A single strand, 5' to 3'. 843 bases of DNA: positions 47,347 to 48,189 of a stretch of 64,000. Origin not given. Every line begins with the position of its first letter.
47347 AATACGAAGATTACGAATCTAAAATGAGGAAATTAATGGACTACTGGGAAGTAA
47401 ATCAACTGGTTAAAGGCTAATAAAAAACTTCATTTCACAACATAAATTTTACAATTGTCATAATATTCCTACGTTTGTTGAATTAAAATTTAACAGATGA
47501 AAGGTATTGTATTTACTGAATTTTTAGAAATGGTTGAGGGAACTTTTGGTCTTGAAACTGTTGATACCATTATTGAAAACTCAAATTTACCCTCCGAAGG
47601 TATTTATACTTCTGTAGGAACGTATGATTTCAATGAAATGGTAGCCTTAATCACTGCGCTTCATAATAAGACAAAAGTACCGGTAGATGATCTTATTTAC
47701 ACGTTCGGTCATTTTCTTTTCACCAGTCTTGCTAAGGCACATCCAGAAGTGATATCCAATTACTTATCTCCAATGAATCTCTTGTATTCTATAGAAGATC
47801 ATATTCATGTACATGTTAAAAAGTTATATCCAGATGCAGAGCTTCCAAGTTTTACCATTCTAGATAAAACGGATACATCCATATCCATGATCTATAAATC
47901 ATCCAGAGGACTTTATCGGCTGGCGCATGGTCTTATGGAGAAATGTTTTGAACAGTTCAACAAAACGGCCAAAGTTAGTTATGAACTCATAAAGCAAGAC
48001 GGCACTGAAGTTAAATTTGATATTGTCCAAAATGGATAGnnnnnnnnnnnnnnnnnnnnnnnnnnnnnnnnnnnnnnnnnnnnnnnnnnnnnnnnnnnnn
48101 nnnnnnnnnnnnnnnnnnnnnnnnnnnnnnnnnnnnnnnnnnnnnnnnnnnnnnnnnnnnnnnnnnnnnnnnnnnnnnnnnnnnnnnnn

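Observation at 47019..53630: Seven-gene H-NOX plus FIST dual-input phosphorelay operon ending in HPt and a LytTR regulator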

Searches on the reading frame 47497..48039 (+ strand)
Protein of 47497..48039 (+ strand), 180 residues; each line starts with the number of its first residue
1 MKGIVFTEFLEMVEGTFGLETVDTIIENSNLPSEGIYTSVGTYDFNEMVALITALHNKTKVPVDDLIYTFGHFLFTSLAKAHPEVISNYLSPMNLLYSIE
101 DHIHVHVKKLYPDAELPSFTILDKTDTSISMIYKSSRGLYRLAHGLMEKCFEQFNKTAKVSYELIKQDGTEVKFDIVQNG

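Call 3: search_protein_families(library=pfam, proteins=[window:47497-48039:+], max_evalue=0.01)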
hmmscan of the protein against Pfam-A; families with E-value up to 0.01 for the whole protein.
window:47497-48039:+ (180 aa): 1 family
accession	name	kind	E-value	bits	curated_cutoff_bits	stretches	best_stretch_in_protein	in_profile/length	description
PF07700.20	HNOB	-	4.8e-39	134.3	25.5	1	2-161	1-162/163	Haem-NO-binding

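Call 4: search_protein_families(library=ncbifam, proteins=[window:47497-48039:+], max_evalue=0.01)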
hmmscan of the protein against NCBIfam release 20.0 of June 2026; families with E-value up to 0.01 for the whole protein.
window:47497-48039:+ (180 aa): 0 families

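Call 9: find_homologous_proteins(query=window:47497-48036:+)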
Query window:47497-48036:+ (180 aa): 3587 proteins with E <= 0.001 among 3616 candidates; the best 120 are listed.
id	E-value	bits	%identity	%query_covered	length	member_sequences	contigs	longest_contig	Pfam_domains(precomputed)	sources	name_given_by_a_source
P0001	4.6e-107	373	93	100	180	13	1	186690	PF07700.21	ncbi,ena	-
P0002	1.1e-102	359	89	100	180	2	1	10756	PF07700.21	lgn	-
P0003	1.1e-93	329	82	100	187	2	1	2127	PF07700.21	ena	-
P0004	1.7e-93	329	81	100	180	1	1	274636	PF07700.21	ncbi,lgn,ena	-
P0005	5.0e-93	327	82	100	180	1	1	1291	PF07700.21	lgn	-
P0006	3.4e-92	325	79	100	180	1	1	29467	PF07700.21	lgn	-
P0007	3.2e-91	321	79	100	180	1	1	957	PF07700.21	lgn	-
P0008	3.3e-91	321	81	100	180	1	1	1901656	PF07700.21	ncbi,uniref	ncbi:heme NO-binding domain-containing protein [Spongiimicrobium sp. 3-5]|uniref:heme NO-binding dom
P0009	4.9e-91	321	80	100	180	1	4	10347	PF07700.21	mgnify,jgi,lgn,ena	mgnify:CR=1 FL=1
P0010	9.0e-91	320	79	100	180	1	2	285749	PF07700.21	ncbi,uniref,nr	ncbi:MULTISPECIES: heme NO-binding domain-containing protein [Flavobacteriaceae]|uniref:heme NO-bind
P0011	1.3e-90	319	78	100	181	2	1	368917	PF07700.21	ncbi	ncbi:MAG: heme NO-binding domain-containing protein [Sediminicola sp.]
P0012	1.3e-90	319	79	100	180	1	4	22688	PF07700.21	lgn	-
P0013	2.4e-90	318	79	100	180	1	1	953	PF07700.21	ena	-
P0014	1.0e-89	316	79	100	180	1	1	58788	PF07700.21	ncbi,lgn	ncbi:MAG: heme NO-binding domain-containing protein [Maribacter sp.]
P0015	1.3e-89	316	79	100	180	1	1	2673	PF07700.21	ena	-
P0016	1.4e-89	316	79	100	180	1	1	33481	PF07700.21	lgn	-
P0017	1.9e-89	316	78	100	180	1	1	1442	PF07700.21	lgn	-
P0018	2.3e-89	315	79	100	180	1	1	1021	PF07700.21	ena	-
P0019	4.2e-89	314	80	100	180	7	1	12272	PF07700.21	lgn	-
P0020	4.4e-89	314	79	100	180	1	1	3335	PF07700.21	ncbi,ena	-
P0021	4.8e-89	314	80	100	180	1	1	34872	PF07700.21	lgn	-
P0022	5.2e-89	314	78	100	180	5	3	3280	PF07700.21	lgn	-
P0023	8.5e-89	313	80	100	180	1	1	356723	PF07700.21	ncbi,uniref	ncbi:heme NO-binding domain-containing protein [Maribacter sp. 2304DJ31-5]|uniref:heme NO-binding do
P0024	9.2e-89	313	80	100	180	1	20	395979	PF07700.21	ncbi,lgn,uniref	ncbi:MAG: nitric oxide sensor HnoX [Maribacter sp.]|uniref:heme NO-binding domain-containing protein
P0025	1.0e-88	313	79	100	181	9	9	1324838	PF07700.21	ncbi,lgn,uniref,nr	ncbi:heme NO-binding domain-containing protein [Ulvibacterium marinum]|uniref:Heme NO-binding domain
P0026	1.2e-88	313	78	100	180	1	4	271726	PF07700.21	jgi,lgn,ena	-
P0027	1.4e-88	313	80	100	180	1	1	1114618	PF07700.21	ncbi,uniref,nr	ncbi:hypothetical protein FEE95_09110 [Maribacter algarum]|uniref:Heme NO-binding domain-containing 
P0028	2.4e-88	312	79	100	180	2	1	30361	PF07700.21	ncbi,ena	-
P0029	3.1e-88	312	79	100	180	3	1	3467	PF07700.21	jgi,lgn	jgi:hypothetical protein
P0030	3.1e-88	312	80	100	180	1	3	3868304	PF07700.21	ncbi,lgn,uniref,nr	ncbi:heme NO-binding domain-containing protein [Maribacter sp. HTCC2170]|uniref:heme NO-binding doma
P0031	3.2e-88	312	78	100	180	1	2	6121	PF07700.21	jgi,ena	-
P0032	3.4e-88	311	78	100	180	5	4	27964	PF07700.21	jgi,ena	jgi:hypothetical protein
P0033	3.4e-88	311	78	100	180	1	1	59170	PF07700.21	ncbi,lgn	ncbi:MAG: heme NO-binding domain-containing protein [Saonia sp.]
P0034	3.8e-88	311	79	100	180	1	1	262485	PF07700.21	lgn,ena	-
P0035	4.2e-88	311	79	100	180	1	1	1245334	PF07700.21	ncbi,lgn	-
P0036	4.7e-88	311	78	100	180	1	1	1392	PF07700.21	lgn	-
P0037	4.8e-88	311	79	100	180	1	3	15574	PF07700.21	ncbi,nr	ncbi:MAG: heme NO-binding domain-containing protein [Maribacter sp.]|nr:heme NO-binding domain-conta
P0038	5.9e-88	311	77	100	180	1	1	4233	PF07700.21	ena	-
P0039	6.1e-88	311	77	100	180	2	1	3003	PF07700.21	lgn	-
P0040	6.3e-88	311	79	100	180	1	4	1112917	PF07700.21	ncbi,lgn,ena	-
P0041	6.8e-88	311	79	100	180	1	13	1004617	PF07700.21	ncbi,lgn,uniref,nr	ncbi:heme NO-binding domain-containing protein [Maribacter polysiphoniae]|uniref:Heme NO-binding dom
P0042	7.2e-88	310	79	100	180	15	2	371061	PF07700.21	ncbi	-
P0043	7.7e-88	310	77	100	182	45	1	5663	PF07700.21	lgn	-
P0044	1.5e-87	309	77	100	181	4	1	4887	PF07700.21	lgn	-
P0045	1.9e-87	309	75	100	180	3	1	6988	PF07700.21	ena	-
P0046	2.3e-87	309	76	100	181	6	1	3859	PF07700.21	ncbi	-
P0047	2.6e-87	309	78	100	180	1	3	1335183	PF07700.21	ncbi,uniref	ncbi:heme NO-binding domain-containing protein [Flavobacteriaceae bacterium 3-367]|uniref:heme NO-bi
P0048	2.6e-87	309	79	100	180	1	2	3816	PF07700.21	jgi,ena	jgi:hypothetical protein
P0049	2.9e-87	308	79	100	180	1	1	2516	PF07700.21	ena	-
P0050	3.2e-87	308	76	100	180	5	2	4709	PF07700.21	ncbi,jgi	-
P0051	3.4e-87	308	78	100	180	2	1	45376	PF07700.21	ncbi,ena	-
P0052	3.4e-87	308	75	99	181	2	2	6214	PF07700.21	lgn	-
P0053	3.5e-87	308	79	100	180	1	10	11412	PF07700.21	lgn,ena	-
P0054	3.9e-87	308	77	100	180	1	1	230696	PF07700.21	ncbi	-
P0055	4.3e-87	308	78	100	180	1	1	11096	PF07700.21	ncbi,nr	ncbi:MAG: heme NO-binding domain-containing protein [Eudoraea sp.]|nr:heme NO-binding domain-contain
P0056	4.8e-87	308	77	100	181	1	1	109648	PF07700.21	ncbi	-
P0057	4.9e-87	308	76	100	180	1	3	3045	PF07700.21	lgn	-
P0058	7.0e-87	307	76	100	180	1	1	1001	PF07700.21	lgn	-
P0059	7.3e-87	307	77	100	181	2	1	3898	PF07700.21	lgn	-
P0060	7.4e-87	307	79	100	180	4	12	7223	PF07700.21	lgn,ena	-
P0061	7.7e-87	307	76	100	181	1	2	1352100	PF07700.21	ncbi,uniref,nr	ncbi:heme NO-binding domain-containing protein [uncultured Maribacter sp.]|uniref:heme NO-binding do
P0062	8.2e-87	307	78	100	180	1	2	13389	PF07700.21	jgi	-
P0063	8.5e-87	307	76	100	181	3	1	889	PF07700.21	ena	-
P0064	8.9e-87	307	79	100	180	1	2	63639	PF07700.21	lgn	-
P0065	9.8e-87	307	78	100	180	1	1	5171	PF07700.21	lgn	-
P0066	1.1e-86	307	78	100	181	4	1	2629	PF07700.21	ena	-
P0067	1.2e-86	306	78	100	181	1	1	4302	PF07700.21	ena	-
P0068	1.2e-86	306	75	100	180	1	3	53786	PF07700.21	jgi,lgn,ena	jgi:hypothetical protein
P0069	1.3e-86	306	78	100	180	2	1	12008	PF07700.21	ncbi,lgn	-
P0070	1.3e-86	306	78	100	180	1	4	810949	PF07700.21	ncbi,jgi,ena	jgi:hypothetical protein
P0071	1.3e-86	306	77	100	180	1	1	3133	PF07700.21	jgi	-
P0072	1.3e-86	306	79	100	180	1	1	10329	PF07700.21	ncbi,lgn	-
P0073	1.4e-86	306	78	100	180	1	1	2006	PF07700.21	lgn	-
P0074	1.4e-86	306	76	100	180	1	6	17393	PF07700.21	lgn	-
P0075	1.6e-86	306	79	100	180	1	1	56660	PF07700.21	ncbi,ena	-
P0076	1.7e-86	306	75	100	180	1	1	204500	PF07700.21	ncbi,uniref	ncbi:heme NO-binding domain-containing protein [Maribacter sp. CXY002]|uniref:heme NO-binding domain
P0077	1.8e-86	306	76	100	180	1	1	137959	PF07700.21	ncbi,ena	-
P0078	1.9e-86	306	75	100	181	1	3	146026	PF07700.21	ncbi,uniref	ncbi:heme NO-binding domain-containing protein [Maribacter sp. 2-571]|uniref:heme NO-binding domain-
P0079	1.9e-86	306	75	100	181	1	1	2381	PF07700.21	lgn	-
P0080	2.1e-86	306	77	100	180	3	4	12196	PF07700.21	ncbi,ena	-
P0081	2.3e-86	306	76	100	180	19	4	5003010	PF07700.21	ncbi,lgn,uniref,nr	ncbi:heme NO-binding domain-containing protein [Zobellia roscoffensis]|uniref:heme NO-binding domain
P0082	2.4e-86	305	79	100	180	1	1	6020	PF07700.21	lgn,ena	-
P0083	3.0e-86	305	76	100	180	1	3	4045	PF07700.21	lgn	-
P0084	3.1e-86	305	78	100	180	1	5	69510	PF07700.21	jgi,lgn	jgi:hypothetical protein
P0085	3.5e-86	305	74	100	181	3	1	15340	PF07700.21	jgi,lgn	jgi:hypothetical protein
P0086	3.8e-86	305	77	100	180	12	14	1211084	PF07700.21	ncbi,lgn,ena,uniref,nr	ncbi:heme NO-binding domain-containing protein [Arenibacter palladensis]|uniref:heme NO-binding doma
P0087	4.0e-86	305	77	100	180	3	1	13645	PF07700.21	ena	-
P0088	4.4e-86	305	78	100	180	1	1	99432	PF07700.21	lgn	-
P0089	4.9e-86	304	77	100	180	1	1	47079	PF07700.21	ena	-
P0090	5.1e-86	304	77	100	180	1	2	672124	PF07700.21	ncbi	-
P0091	5.1e-86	304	78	100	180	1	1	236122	PF07700.21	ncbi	-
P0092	5.1e-86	304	77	100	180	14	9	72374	PF07700.21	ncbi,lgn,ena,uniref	ncbi:heme NO-binding domain-containing protein [Cellulophaga fucicola]|uniref:heme NO-binding domain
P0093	5.5e-86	304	77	100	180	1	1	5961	PF07700.21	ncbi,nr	ncbi:MAG: heme NO-binding domain-containing protein [Muriicola sp.]|nr:heme NO-binding domain-contai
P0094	5.8e-86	304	76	100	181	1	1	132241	PF07700.21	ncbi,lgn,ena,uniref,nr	ncbi:heme NO-binding domain-containing protein [Maribacter sp.]|uniref:heme NO-binding domain-contai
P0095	6.6e-86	304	76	100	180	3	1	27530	PF07700.21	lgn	-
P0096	7.1e-86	304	76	100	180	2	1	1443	PF07700.21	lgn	-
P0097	7.4e-86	304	75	100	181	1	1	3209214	PF07700.21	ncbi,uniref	ncbi:heme NO-binding domain-containing protein [Robiginitalea sp. IMCC43444]|uniref:heme NO-binding 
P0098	8.1e-86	304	76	100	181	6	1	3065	PF07700.21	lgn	-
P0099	8.7e-86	304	77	99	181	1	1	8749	PF07700.21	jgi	jgi:hypothetical protein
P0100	9.0e-86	304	78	100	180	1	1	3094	PF07700.21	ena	-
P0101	9.5e-86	304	76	100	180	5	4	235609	PF07700.21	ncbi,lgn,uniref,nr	ncbi:heme NO-binding domain-containing protein [Maribacter aurantiacus]|uniref:Heme NO-binding domai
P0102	1.3e-85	303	77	100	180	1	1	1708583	PF07700.21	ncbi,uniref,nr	ncbi:hypothetical protein FK220_004400 [Flavobacteriaceae bacterium TP-CH-4]|uniref:Heme NO-binding 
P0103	1.3e-85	303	74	100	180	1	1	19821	PF07700.21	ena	-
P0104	1.4e-85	303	76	100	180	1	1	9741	PF07700.21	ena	-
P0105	1.7e-85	303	76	100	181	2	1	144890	PF07700.21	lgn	-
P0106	2.3e-85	302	77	100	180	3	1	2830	PF07700.21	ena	-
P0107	2.3e-85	302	74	100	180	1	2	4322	PF07700.21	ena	-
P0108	2.5e-85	302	75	100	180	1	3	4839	PF07700.21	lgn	-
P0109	2.6e-85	302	77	100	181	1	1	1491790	PF07700.21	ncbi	-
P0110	2.8e-85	302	77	100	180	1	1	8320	PF07700.21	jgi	-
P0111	3.2e-85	302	76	100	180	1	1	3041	PF07700.21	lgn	-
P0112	3.3e-85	302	77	100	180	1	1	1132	PF07700.21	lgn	-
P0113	3.6e-85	302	76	100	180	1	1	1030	PF07700.21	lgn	-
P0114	3.7e-85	302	74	100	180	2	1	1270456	PF07700.21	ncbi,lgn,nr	ncbi:MAG: hypothetical protein ED555_09310 [Allomuricauda sp.]|nr:MAG: hypothetical protein ED555_09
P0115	3.9e-85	302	76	100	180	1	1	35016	PF07700.21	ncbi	-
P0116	4.1e-85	301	75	100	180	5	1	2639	PF07700.21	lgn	-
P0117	4.2e-85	301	78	100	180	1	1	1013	PF07700.21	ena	-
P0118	4.4e-85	301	76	100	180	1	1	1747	PF07700.21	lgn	-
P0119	4.9e-85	301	76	100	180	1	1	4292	PF07700.21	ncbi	ncbi:MAG: heme NO-binding domain-containing protein [Bacteroidota bacterium]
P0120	5.0e-85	301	76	100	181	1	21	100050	PF07700.21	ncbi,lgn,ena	-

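Call 27: search_solved_structures(query=window:47497-48036:+, max_evalue=0.001, show_alignments=5)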
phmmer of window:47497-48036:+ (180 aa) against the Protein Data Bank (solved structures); distinct sequences matched with E-value up to 0.001: 21.
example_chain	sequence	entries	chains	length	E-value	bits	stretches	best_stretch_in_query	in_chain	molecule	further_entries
6bde_A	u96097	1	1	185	5e-59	201.8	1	1-179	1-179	2,4-dihydroxyhept-2-ene-1,7-dioic acid aldolase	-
6bdd_A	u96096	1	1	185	3.6e-58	199.1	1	1-179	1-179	2,4-dihydroxyhept-2-ene-1,7-dioic acid aldolase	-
6ocv_A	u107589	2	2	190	1.4e-39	138.5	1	1-177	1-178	Heme NO binding domain protein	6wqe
2kii_A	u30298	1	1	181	2.4e-20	76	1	1-171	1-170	Putative uncharacterized protein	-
4u9b_A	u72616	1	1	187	2.6e-20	75.8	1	1-171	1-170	NO-binding heme-dependent sensor protein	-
4u99_A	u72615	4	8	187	6.9e-20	74.5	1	1-170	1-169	NO-binding heme-dependent sensor protein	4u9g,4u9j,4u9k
2kil_A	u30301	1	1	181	6e-19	71.4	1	1-171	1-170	Putative uncharacterized protein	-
6pas_B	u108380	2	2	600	7.4e-08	35.3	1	12-176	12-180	Soluble guanylyl cyclase beta-1 subunit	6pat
9oxn_B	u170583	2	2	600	1e-07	34.9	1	12-176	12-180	Guanylate cyclase soluble subunit beta-1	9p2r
5mnw_A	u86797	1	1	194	1.1e-05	28.3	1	12-170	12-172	Guanylate cyclase soluble subunit beta-1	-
4iah_A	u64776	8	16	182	1.3e-05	28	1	2-170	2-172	Alr2278 protein | H-NOX domain protein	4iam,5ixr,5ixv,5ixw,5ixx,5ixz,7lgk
4iae_A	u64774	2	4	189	1.5e-05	27.8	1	2-170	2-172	Alr2278 protein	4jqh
6mx5_A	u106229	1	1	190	1.7e-05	27.7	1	2-171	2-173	Alr2278 protein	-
2o09_A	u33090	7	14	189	1.8e-05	27.6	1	2-170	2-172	Alr2278 protein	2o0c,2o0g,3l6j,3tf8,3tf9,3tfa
3tff_A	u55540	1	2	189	9e-05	25.3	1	2-170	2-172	Alr2278 protein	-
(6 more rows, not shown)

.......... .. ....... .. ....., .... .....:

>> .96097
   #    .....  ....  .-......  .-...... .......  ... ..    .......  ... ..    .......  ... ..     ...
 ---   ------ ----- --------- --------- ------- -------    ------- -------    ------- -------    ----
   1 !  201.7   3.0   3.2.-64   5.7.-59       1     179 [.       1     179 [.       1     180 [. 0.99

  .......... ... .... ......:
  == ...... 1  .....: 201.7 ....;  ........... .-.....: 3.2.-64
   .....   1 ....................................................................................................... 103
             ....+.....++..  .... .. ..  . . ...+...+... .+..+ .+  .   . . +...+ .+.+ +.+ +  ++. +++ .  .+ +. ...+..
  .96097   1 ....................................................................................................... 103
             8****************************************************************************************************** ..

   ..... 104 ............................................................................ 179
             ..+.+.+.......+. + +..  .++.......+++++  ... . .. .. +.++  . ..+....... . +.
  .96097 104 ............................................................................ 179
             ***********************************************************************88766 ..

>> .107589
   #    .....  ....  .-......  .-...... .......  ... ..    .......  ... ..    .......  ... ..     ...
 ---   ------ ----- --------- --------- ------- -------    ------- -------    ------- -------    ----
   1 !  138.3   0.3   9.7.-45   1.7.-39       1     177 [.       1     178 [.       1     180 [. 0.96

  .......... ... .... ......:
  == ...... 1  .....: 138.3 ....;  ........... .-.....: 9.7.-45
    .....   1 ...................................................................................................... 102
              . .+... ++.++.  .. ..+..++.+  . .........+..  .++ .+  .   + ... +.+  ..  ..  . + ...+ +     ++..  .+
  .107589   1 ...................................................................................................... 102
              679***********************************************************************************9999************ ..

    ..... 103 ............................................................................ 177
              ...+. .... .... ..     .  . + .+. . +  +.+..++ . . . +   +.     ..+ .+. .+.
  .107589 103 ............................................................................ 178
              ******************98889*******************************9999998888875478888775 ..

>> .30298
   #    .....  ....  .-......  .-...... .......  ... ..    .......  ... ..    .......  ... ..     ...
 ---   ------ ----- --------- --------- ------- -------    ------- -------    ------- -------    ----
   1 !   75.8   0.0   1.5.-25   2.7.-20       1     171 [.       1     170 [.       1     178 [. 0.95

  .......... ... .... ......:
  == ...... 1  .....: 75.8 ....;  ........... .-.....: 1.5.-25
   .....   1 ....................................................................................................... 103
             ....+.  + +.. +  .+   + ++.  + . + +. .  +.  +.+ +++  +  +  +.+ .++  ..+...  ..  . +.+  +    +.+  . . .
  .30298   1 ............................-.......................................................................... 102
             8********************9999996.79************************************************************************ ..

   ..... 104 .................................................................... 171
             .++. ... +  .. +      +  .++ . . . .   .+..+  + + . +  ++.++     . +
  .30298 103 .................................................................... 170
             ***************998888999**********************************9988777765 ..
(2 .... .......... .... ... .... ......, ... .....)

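Call 38: find_related_loci(query=A3, collection=genome_contigs, flank=10000)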
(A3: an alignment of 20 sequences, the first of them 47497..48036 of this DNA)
Query A3 (180 aa) in genome_contigs; peptide patterns used: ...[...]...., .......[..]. (x = any residue, [..] = any of these).
600 stretches matched a pattern (row limit reached: there are more); 588 encode a relative of the query (tblastn E <= 1e-3); the best 80 are kept; 80 distinct loci.
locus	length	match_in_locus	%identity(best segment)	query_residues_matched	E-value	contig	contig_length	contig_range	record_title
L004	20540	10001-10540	81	1-180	5e-100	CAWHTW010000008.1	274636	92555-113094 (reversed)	MAG: uncultured Flavobacteriaceae bacterium isolate MFD03250.bin.1.117 genome assembly, contig: contig_18253, whole geno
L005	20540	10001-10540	81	1-180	4e-98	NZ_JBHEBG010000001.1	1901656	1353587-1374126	Spongiimicrobium sp. 3-5 NODE_1_length_1901656_cov_392.175808, whole genome shotgun sequence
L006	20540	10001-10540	78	1-180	1e-96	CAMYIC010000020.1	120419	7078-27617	MAG: uncultured Muricauda sp. isolate Biocath_Bacteroidota_12 genome assembly, contig: k127_10010, whole genome shotgun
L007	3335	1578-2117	79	1-180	2e-97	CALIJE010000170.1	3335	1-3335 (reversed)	MAG: uncultured Flavobacteriaceae bacterium isolate R4_Bin_Bin_125_1 genome assembly, contig: c_000002300202, whole geno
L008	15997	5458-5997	79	1-180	6e-96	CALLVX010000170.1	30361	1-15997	MAG: uncultured Flavobacteriaceae bacterium isolate R3_Bin_METABAT__164_sub_1 genome assembly, contig: c_000000547430, w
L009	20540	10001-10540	78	1-180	1e-95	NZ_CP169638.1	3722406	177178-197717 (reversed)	Flagellimonas sp. C4 chromosome, complete genome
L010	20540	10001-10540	81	1-180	1e-95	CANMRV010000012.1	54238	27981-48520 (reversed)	uncultured Flavobacteriaceae bacterium isolate 2-612-J.fasta genome assembly, contig: NODE_12, whole genome shotgun sequ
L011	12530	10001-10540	78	1-180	1e-95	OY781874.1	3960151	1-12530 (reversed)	MAG: uncultured Allomuricauda sp. isolate 4df3e308-65e8-40b7-b592-6afed2a89953 genome assembly, chromosome: 1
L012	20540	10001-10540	77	1-180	4e-95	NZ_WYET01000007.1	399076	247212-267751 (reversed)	Flagellimonas chongwuensis strain HICW HICW_ctg0003, whole genome shotgun sequence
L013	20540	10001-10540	79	1-180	2e-95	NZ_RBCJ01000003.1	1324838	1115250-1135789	Ulvibacterium marinum strain CCMM003 NODE_3_length_1324838_cov_77.8537, whole genome shotgun sequence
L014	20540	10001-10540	80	1-180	4e-95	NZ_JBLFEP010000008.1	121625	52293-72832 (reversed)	Maribacter sp. 2307UL18-2 2307UL18-2_8, whole genome shotgun sequence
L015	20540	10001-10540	79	1-180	6e-95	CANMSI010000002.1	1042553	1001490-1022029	uncultured Flavobacteriaceae bacterium isolate 2-919.fasta genome assembly, contig: NODE_2, whole genome shotgun sequenc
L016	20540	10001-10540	79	1-180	1e-94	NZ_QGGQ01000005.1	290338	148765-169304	Maribacter polysiphoniae strain DSM 23514 LX92DRAFT_scaffold00005.5, whole genome shotgun sequence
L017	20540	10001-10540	78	1-180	4e-94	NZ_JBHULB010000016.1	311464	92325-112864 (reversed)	Croceitalea marina strain KCTC 52368 soapdenovo_K_127_16, whole genome shotgun sequence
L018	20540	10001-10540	79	1-180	2e-94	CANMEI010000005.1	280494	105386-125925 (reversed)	uncultured Cellulophaga sp. isolate 4-2061.fasta genome assembly, contig: NODE_5, whole genome shotgun sequence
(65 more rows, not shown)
